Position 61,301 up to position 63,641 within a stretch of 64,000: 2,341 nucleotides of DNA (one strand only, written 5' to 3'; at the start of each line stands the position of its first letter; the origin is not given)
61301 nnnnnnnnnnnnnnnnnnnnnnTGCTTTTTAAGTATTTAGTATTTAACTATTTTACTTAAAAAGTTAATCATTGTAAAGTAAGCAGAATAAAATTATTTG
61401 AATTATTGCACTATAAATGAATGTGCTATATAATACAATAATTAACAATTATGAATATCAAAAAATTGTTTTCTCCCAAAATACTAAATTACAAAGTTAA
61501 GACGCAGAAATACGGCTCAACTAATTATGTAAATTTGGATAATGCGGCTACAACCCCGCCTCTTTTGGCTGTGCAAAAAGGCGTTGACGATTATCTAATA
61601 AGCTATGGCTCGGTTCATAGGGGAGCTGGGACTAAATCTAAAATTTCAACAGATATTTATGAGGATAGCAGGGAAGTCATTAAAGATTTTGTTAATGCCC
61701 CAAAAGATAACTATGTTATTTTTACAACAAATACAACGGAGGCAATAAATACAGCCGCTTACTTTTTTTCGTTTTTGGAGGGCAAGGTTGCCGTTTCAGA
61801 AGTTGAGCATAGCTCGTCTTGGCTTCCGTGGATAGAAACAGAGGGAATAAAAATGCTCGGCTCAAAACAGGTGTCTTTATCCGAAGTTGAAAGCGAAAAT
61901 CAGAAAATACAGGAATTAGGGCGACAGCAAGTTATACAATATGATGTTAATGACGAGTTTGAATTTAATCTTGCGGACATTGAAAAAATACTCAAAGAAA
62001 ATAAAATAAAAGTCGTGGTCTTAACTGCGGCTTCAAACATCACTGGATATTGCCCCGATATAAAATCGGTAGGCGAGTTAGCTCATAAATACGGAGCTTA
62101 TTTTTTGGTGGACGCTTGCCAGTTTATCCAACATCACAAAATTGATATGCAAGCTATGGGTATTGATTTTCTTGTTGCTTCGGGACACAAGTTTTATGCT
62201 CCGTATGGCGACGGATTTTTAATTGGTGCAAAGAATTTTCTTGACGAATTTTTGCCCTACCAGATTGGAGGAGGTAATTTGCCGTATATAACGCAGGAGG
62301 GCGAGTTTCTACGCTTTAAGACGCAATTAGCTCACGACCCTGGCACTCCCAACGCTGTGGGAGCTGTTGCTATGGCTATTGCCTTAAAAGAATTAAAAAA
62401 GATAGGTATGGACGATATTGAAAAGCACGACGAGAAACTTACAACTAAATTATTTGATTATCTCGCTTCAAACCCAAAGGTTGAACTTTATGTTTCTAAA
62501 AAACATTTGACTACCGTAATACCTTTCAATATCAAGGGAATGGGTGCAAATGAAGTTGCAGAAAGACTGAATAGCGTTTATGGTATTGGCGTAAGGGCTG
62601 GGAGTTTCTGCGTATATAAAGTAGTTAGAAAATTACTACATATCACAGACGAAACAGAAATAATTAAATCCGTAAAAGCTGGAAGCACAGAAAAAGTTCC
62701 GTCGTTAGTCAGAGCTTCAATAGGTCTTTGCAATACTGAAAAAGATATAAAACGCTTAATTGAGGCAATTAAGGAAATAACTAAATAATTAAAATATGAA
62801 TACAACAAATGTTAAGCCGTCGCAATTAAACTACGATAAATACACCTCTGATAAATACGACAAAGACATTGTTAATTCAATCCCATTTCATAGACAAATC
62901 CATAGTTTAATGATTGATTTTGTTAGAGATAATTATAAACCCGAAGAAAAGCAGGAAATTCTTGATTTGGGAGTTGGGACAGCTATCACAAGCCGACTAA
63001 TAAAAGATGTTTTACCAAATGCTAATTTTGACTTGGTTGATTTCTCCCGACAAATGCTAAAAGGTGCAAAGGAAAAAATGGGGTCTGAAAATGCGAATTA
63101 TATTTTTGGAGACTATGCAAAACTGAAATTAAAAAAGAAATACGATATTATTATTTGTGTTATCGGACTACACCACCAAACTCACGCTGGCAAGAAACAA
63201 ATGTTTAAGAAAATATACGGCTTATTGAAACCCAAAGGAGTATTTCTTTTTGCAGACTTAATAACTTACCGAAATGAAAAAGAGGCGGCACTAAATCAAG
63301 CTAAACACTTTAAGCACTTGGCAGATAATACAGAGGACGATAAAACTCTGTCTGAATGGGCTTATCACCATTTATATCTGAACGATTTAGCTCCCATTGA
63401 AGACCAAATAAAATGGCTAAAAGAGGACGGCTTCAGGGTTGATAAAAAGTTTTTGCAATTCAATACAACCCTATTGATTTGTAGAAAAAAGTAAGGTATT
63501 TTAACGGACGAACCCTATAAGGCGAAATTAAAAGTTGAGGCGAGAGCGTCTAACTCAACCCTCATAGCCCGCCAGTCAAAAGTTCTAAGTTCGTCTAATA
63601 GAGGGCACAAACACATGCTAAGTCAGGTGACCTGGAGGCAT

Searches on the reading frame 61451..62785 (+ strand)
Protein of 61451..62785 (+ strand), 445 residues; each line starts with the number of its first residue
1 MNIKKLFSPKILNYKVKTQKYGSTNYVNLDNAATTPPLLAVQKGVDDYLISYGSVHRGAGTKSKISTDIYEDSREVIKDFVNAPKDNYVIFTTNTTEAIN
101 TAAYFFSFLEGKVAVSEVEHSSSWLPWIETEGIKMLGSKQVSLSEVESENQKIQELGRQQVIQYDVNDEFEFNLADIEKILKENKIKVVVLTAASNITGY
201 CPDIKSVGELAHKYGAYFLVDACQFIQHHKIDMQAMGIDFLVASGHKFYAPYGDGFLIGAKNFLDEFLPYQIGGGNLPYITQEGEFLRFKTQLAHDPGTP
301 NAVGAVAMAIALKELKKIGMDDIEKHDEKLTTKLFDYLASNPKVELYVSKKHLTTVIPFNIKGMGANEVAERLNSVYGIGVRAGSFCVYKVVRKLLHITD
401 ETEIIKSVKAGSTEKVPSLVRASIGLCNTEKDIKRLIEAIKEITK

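Call 73: search_protein_families(library=pfam, proteins=[window:61451-62785:+], max_evalue=0.0001)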
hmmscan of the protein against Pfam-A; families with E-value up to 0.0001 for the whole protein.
window:61451-62785:+ (445 aa): 4 families
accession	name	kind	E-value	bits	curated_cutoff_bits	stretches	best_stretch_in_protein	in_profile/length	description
PF00266.25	Aminotran_5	-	1.3e-79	268.3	21.5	2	153-436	105-371/371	Aminotransferase class-V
PF01053.26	Cys_Met_Meta_PP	-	2.3e-07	30.2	27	1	156-249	111-200/381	Cys/Met metabolism PLP-dependent enzyme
PF00155.27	Aminotran_1_2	-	2.5e-06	27.4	19.7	0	157-221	111-185/361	Aminotransferase class I and II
PF01212.27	Beta_elim_lyase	-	7.3e-06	25.9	27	1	148-266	85-218/288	Beta-eliminating lyase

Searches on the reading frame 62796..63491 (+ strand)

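Call 73: search_protein_families(library=pfam, proteins=[window:62796-63491:+], max_evalue=0.0001)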
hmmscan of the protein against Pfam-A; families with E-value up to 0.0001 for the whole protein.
window:62796-63491:+ (232 aa): 8 families
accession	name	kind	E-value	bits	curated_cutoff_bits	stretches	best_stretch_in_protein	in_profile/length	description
PF13649.12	Methyltransf_25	-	5.8e-16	59.4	27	1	55-148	1-97/97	Methyltransferase domain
PF08242.18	Methyltransf_12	-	1.8e-12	48.2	30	1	56-150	1-98/98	Methyltransferase domain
PF13847.12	Methyltransf_31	-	2.1e-12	47.4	27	1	51-164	3-114/145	Methyltransferase domain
PF08241.18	Methyltransf_11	-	1.3e-11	45.4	21.2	1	56-152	1-95/95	Methyltransferase domain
PF01209.24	Ubie_methyltran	-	4e-11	43.1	20.1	1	20-152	19-151/233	ubiE/COQ5 methyltransferase family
PF13489.12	Methyltransf_23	-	2.9e-09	37.3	27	1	32-180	2-124/164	Methyltransferase domain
PF05175.20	MTS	-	1.1e-06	28.8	23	1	49-152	29-138/170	Methyltransferase small domain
PF00891.24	Methyltransf_2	-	1.3e-05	25.1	22.3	1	36-188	47-200/210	O-methyltransferase domain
